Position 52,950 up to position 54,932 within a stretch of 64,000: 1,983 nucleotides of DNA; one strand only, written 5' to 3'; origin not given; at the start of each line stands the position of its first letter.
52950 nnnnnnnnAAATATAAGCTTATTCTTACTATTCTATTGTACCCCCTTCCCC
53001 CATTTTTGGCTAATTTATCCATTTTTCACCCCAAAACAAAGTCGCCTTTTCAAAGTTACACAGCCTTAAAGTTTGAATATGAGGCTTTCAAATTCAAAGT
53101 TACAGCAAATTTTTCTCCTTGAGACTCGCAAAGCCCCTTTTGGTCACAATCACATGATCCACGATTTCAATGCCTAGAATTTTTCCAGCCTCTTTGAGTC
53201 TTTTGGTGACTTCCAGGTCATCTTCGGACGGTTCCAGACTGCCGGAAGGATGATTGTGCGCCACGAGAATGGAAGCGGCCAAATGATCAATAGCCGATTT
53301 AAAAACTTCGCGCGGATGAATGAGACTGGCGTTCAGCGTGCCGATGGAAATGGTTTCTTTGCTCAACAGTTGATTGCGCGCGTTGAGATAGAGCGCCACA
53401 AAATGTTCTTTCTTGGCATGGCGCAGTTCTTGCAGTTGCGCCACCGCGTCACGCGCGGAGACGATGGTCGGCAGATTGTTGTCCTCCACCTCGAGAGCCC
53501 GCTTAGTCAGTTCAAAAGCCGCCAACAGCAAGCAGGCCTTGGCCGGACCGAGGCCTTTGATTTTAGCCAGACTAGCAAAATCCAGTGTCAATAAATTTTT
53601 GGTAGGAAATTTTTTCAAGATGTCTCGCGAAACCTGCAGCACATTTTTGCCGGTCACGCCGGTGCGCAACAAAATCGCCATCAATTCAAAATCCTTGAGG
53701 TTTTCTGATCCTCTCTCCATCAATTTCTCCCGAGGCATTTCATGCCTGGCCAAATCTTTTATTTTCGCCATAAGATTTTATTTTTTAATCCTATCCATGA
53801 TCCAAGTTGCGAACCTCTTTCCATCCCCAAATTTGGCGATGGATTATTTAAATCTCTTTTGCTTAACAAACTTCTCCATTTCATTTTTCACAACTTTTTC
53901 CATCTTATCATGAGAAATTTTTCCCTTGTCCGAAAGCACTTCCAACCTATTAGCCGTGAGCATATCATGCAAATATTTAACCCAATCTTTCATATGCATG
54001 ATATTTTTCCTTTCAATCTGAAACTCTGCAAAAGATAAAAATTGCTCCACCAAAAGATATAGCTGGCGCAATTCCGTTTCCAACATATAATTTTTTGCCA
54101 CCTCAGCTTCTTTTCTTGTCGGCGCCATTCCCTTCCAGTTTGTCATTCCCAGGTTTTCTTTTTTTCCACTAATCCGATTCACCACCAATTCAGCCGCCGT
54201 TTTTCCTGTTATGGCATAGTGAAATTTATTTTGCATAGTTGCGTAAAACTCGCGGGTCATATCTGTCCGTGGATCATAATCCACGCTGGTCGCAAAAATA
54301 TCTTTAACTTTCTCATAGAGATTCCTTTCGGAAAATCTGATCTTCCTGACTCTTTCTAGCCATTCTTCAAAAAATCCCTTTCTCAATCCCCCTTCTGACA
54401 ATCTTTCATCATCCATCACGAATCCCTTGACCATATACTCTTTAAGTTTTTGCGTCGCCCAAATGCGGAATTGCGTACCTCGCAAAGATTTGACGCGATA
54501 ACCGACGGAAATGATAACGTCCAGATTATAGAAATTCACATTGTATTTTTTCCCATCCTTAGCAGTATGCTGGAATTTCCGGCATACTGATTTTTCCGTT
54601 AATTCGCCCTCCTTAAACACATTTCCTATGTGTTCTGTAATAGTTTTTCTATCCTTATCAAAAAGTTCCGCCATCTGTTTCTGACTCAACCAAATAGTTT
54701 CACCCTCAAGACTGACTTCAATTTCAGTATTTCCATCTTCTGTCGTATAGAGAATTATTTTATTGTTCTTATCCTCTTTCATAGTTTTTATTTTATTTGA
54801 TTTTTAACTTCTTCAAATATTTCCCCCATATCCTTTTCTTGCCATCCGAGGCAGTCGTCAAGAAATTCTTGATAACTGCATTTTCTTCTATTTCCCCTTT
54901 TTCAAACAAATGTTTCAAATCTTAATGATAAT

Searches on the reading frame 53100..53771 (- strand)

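Call 3: search_protein_families(library=pfam, proteins=[window:53100-53771:-], max_evalue=1)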
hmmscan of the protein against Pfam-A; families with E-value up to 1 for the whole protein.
window:53100-53771:- (223 aa): 3 families
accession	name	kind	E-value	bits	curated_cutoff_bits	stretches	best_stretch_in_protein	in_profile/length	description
PF04002.20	RadC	-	2.7e-43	147.2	22.1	1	108-221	5-120/121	RadC-like JAB domain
PF20582.4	UPF0758_N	-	9.9e-24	83.7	27.1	1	4-80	1-77/77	UPF0758 N-terminal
PF14464.11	Prok-JAB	-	0.095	13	25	1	149-192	47-93/114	Prokaryotic homologs of the JAB domain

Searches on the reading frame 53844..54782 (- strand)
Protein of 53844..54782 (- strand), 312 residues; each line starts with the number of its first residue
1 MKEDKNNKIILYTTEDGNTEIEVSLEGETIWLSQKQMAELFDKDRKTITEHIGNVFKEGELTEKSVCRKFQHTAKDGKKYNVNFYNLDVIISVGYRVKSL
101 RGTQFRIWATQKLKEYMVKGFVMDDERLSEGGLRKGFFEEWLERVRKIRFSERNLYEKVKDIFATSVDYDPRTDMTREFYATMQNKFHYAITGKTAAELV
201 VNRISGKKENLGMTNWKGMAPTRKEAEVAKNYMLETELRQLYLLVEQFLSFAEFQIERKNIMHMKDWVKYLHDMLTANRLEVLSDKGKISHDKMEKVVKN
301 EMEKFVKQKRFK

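Call 3: search_protein_families(library=pfam, proteins=[window:53844-54782:-], max_evalue=1)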
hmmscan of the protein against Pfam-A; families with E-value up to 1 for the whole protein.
window:53844-54782:- (312 aa): 3 families
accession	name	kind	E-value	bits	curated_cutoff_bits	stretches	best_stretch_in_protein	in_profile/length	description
PF13310.11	Virulence_RhuM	-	1e-97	326.8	33.7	1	65-310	1-249/252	Virulence protein RhuM family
PF18863.6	AbiJ_NTD4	-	0.0075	17.2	34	1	149-260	2-109/152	AbiJ N-terminal domain 4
PF08861.15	DUF1828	-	0.075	13.8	22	1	2-57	4-60/91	Domain of unknown function DUF1828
